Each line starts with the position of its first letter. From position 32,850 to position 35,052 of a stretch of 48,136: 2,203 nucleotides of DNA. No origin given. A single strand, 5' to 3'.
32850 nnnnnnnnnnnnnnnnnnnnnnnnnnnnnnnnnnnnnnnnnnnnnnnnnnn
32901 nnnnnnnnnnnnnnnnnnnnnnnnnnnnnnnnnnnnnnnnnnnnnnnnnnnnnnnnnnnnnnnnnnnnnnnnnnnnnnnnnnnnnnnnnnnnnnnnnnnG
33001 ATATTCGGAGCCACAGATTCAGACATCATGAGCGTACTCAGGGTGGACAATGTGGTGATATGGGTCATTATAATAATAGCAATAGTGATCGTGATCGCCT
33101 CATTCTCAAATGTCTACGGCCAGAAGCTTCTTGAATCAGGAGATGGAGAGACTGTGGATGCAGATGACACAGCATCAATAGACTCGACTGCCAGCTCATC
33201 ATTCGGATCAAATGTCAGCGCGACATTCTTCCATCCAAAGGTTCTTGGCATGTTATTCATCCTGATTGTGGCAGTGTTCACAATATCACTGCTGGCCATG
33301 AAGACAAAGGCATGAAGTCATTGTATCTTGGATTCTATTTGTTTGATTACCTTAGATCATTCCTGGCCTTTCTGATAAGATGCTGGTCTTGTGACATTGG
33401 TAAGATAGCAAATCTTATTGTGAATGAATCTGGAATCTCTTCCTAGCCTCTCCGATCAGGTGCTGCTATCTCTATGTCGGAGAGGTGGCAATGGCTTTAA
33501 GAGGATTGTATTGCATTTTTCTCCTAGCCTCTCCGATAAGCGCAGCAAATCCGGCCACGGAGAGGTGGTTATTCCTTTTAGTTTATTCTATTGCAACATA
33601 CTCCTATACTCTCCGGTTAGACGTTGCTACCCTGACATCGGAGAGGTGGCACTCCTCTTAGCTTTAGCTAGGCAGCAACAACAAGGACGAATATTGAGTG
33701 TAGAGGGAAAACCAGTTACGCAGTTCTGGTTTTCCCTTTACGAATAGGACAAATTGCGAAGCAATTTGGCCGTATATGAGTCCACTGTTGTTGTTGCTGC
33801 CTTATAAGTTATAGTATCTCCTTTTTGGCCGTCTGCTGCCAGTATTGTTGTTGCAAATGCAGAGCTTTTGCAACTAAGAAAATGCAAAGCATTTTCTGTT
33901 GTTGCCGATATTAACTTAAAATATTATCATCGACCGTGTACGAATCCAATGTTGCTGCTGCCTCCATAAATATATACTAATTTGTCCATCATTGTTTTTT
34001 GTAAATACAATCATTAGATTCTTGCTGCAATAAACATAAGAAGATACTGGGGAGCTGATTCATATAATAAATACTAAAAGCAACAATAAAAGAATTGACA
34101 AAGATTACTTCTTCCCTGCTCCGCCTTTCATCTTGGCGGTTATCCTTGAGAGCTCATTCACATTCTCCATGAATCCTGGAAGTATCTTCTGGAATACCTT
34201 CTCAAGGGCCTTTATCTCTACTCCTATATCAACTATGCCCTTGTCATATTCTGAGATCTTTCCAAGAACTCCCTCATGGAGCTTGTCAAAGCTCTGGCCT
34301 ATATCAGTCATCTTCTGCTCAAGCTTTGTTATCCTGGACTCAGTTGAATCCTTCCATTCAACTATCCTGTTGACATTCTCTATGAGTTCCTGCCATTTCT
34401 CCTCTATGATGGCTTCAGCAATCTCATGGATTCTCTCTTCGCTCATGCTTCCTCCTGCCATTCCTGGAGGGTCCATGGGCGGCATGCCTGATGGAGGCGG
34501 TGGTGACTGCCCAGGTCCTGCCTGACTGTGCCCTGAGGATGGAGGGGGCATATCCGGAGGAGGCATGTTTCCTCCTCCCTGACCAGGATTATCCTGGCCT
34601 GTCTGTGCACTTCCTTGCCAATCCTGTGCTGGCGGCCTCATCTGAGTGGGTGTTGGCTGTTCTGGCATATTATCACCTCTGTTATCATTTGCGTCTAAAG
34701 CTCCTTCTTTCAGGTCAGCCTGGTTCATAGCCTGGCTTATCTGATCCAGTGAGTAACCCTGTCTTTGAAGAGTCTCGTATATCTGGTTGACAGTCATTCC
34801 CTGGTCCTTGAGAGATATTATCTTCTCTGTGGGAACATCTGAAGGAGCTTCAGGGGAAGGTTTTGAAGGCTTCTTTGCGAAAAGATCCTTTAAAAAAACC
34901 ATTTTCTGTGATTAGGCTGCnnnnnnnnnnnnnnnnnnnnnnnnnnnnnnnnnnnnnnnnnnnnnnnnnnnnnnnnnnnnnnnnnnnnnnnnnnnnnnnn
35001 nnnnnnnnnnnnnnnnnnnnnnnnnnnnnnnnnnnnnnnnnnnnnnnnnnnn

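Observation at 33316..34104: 790-bp gene-free convergent gap packed with tandem hairpin units, covarying triloop hairpins and a recurring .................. module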

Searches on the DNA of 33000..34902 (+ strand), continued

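Call 97: search_with_rna_model(model_id=R3, sources=[window, L001, L002, L003, L004, L005, L007, L010, L011, L012, L013, L014, L015, L016, L017, L018, L019, L020, L021, L022, L023, L024, L025, L026, L027, L028, L029, L030, L031, L032, L033, L034, L035, L036, L037, L038, L039, L040, L041, L042, L043, L044, L045, L046, L047, L048, L049, L050, L051, L052, L053, L054, L055, L056, L057, L058, L059, L060, L061, L062, L063, L064, L065, L066, L067, L068, L069, L070, L071, L072, L073, L074, L075, L076, L077, L078, L079, L080, L081, L082, L083, L084, L085, L086, L087, L088, L089, L090, L116, L117, L118, L119, L120, L156, L157, L158], max_evalue=5, show_alignments=0)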
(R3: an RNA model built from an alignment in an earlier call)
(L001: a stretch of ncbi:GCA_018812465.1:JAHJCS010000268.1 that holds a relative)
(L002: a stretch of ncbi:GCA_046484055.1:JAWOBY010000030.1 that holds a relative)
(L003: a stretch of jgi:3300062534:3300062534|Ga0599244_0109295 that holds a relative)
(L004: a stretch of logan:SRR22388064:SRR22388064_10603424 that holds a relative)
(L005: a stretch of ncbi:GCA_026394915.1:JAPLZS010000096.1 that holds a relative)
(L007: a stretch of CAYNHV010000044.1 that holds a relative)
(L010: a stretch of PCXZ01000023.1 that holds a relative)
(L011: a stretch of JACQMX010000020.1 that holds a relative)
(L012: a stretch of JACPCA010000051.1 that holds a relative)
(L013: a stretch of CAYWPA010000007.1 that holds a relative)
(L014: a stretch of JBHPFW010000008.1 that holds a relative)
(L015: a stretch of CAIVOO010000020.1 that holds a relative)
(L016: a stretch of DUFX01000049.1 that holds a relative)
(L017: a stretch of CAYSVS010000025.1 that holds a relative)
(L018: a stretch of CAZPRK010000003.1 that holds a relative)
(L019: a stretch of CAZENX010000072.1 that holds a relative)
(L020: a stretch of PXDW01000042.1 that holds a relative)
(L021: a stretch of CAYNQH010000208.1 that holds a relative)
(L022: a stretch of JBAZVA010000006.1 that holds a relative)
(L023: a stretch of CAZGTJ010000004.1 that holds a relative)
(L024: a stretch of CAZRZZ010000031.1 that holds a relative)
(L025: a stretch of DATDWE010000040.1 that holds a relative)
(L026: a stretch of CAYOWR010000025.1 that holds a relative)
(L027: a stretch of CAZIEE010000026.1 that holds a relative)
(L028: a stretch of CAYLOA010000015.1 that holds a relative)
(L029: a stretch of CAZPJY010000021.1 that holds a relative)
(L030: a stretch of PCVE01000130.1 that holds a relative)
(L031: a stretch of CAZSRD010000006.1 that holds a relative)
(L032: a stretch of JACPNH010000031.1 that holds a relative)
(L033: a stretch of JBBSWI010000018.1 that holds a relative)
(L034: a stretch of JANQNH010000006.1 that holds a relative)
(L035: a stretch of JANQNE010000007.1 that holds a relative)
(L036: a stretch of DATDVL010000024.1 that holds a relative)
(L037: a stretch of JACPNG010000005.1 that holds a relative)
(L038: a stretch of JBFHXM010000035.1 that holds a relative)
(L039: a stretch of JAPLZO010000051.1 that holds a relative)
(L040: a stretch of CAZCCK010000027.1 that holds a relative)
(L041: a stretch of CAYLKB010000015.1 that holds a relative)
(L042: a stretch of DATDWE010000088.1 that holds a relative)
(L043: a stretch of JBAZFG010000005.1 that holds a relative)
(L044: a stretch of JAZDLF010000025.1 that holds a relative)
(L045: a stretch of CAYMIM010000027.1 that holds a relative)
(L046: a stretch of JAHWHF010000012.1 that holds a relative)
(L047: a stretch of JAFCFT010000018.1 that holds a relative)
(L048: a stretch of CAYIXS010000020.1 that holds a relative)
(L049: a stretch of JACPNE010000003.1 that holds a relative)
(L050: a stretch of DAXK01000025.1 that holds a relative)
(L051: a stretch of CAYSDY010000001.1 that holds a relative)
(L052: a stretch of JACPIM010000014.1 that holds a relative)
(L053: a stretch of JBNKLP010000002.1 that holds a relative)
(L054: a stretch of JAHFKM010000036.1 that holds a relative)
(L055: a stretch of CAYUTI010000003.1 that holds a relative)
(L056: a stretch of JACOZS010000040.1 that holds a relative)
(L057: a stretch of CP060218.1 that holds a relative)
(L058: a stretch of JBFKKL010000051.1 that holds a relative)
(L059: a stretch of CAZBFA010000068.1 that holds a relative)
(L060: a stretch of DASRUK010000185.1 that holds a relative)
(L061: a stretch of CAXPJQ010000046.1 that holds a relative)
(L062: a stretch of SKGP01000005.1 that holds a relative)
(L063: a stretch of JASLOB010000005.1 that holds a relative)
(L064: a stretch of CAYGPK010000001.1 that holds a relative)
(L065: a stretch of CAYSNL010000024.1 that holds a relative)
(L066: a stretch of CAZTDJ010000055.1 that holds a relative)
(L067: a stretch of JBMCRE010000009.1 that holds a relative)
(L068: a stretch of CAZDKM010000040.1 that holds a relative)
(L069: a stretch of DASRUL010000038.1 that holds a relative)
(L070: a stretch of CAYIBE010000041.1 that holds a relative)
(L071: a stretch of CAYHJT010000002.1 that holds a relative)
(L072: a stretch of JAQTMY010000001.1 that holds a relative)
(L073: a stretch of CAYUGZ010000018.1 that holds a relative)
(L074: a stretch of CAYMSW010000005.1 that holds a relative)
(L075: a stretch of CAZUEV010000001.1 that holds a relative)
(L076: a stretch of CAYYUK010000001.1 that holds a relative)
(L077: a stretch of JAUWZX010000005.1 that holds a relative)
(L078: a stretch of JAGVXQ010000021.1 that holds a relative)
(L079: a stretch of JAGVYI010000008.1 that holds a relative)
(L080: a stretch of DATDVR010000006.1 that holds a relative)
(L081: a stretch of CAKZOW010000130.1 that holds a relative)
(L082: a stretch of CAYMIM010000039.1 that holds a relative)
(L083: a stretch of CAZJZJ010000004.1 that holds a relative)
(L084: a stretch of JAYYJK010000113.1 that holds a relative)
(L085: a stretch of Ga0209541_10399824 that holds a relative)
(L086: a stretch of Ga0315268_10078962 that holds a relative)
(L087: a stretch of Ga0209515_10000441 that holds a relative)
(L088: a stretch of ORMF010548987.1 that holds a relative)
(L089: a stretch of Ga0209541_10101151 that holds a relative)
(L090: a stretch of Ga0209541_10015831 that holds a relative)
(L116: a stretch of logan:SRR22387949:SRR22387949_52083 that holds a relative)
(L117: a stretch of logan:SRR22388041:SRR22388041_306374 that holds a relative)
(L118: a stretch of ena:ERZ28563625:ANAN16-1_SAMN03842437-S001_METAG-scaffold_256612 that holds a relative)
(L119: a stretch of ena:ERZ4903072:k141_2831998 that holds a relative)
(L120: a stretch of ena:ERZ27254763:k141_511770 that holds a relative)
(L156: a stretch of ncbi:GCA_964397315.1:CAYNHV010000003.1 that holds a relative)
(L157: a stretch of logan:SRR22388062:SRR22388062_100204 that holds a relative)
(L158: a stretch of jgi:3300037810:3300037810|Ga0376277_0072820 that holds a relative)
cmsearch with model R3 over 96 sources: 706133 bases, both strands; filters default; matches with E-value up to 5: 5.
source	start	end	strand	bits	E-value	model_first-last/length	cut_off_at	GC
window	33439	33492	+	71.4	1.2e-15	1-54/54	no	0.54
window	33600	33653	+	68.9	5.7e-15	1-54/54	no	0.54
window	33520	33572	+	66.4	2.6e-14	1-54/54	no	0.57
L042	508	559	-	32.2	3.1e-05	1-54/54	no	0.58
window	33359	33412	+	19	0.1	1-54/54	no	0.41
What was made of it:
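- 33361..33440 (+): Degenerate first copy (U1) of the ~80-nt tandem unit. Unit model R3 scores 19 bits, E 0.1 (call 97).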

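Call 98: search_rna_families(sources=[L017, L026, L030, L034, L089, L086, L088, L090, L094, L009, L118, L156, L007, L010, L014, L016], threshold=gathering)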
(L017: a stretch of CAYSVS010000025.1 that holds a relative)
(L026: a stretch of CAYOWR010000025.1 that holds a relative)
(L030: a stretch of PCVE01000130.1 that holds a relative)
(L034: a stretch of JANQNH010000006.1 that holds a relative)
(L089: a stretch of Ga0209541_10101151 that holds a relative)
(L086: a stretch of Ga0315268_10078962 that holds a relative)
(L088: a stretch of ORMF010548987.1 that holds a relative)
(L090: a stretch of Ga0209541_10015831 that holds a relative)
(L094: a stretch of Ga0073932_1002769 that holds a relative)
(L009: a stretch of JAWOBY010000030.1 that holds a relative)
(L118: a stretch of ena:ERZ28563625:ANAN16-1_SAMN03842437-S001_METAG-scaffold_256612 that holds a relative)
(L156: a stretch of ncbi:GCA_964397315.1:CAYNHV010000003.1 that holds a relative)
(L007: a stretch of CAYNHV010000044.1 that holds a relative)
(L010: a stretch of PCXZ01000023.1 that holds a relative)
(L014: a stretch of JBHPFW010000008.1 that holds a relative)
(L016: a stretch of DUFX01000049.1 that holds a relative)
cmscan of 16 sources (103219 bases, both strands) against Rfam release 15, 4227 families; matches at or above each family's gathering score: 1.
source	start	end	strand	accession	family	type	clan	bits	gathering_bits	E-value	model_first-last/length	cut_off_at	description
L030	4508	4822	-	RF00373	RNaseP_arch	Gene; ribozyme;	CL00002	141.8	84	1.3e-39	1-288/288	no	Archaeal RNase P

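Call 100: search_rna_families(source=L030, start=4100, end=5000, threshold=gathering, show_alignments=1)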
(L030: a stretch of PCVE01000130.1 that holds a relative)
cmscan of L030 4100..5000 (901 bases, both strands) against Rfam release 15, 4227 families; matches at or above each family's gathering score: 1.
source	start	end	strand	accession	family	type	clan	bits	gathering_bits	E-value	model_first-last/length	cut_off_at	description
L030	4508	4822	-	RF00373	RNaseP_arch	Gene; ribozyme;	CL00002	141.8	84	1.1e-41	1-288/288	no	Archaeal RNase P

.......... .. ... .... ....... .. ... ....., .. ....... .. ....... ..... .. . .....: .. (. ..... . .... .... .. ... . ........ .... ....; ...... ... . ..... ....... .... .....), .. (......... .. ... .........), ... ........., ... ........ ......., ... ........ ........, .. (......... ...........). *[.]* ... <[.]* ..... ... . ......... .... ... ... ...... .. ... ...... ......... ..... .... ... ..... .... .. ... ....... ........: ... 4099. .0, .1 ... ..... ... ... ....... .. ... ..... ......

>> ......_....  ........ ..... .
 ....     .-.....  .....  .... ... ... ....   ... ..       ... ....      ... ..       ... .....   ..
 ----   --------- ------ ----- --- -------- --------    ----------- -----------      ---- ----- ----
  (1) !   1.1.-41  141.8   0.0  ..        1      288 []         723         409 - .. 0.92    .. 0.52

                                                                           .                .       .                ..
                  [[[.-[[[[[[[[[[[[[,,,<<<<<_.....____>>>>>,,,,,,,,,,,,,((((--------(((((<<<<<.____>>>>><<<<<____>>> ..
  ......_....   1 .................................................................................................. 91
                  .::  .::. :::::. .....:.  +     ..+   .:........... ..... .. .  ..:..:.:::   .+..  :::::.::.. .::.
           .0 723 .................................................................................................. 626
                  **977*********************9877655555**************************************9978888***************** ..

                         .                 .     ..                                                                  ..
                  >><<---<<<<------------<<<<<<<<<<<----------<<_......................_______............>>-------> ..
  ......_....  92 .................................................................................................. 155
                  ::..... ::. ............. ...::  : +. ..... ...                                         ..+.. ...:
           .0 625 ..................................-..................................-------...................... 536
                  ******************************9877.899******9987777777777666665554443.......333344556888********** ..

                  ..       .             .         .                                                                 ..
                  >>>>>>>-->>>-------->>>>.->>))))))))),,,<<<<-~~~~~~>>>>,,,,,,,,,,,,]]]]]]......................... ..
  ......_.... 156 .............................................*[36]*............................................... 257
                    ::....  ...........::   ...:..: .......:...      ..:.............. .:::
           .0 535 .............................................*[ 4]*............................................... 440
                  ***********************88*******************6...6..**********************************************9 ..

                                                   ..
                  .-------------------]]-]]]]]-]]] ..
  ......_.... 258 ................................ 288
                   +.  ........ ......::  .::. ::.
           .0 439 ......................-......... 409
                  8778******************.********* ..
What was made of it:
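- On Archaeal RNase P RNA: The positive control L030 scores 141.8 bits (calls 98, 100).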

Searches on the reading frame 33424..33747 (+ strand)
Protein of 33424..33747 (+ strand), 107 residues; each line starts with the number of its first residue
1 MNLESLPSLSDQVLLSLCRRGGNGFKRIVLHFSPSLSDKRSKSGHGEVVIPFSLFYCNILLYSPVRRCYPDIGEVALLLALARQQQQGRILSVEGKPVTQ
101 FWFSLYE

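Call 8: search_protein_families(library=pfam, proteins=[window:33424-33747:+], max_evalue=0.01)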
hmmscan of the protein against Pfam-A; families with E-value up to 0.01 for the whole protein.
window:33424-33747:+ (107 aa): 0 families
